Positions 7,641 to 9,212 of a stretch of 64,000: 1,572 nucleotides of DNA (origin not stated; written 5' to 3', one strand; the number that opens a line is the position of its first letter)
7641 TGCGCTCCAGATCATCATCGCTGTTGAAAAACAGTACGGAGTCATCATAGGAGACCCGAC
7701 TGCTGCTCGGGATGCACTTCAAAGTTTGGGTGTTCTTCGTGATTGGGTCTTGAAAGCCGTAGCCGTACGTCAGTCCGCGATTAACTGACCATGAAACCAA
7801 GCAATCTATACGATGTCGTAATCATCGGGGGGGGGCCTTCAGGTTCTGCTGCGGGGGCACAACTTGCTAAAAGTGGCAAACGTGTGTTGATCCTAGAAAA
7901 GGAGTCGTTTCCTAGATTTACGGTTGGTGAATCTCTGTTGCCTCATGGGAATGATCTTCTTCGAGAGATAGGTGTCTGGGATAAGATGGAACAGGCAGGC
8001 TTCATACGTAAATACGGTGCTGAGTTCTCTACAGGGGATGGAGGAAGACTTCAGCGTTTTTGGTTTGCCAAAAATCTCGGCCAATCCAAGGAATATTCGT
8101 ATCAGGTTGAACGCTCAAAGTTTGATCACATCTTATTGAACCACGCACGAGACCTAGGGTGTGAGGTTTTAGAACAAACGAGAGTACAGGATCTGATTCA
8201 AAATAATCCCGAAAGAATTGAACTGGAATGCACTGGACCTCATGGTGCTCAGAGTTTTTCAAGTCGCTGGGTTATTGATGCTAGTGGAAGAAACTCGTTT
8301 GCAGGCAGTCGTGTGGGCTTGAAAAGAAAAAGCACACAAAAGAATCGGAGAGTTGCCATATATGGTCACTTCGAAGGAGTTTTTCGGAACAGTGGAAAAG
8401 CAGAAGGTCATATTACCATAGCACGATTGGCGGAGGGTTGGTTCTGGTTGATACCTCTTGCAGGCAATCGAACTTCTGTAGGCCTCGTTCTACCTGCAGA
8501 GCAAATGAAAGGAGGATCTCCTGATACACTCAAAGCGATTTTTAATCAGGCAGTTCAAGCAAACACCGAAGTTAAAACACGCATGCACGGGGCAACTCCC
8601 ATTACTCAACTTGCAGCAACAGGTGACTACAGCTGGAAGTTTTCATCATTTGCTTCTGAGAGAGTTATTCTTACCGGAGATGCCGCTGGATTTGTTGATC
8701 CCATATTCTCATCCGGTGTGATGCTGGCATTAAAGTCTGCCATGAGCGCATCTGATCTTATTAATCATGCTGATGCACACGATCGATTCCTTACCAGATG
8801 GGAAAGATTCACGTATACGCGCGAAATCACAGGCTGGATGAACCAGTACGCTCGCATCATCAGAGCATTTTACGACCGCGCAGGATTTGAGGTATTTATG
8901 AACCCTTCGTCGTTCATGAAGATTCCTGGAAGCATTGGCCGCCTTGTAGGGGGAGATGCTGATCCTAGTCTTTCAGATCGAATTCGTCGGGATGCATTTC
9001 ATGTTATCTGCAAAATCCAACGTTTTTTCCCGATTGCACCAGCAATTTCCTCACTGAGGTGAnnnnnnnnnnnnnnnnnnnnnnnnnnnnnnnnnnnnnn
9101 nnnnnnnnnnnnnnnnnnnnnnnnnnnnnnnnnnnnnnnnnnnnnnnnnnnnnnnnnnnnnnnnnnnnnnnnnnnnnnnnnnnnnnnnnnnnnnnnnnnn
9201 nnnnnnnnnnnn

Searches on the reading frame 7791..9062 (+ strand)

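Call 40: search_protein_families(library=pfam, proteins=[window:7791-9062:+], max_evalue=0.001)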
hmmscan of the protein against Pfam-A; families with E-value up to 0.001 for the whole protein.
window:7791-9062:+ (423 aa): 13 families
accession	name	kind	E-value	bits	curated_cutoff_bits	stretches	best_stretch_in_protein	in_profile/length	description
PF04820.20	Trp_halogenase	-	8.9e-29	101.1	21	2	98-339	147-369/458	Tryptophan halogenase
PF01494.25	FAD_binding_3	-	4.3e-27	95.7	22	1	7-319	2-313/349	FAD binding domain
PF12831.13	FAD_oxidored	-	2.1e-10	40.9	27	1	8-167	1-146/416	FAD dependent oxidoreductase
PF01266.30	DAO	-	9.1e-10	39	27.9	1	8-41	1-34/353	FAD dependent oxidoreductase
PF00890.30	FAD_binding_2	-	8.6e-09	35.5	20.4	1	8-39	1-32/414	FAD binding domain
PF03486.20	HI0933_like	-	2.6e-07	30.8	50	1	8-39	2-33/244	HI0933-like protein Rossmann domain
PF13450.12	NAD_binding_8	-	4.1e-07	30.6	21.9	1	11-40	1-30/68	NAD(P)-binding Rossmann-like domain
PF07992.20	Pyr_redox_2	-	0.00011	22.2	26.1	1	7-39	1-34/291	Pyridine nucleotide-disulphide oxidoreductase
PF01946.23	Thi4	-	0.00024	20.8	26.2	0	7-38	18-50/235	Thi4 family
PF00070.33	Pyr_redox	-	0.00078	20.4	22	0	9-41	2-34/82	Pyridine nucleotide-disulphide oxidoreductase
PF13738.12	Pyr_redox_3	-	0.00085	19.1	30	0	10-39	1-31/305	Pyridine nucleotide-disulphide oxidoreductase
PF01134.28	GIDA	-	0.00092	18.8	22.1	0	8-36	1-29/391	Glucose inhibited division protein A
PF05834.18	Lycopene_cycl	-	0.00098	18.7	23.4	0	8-39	1-34/380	Lycopene cyclase protein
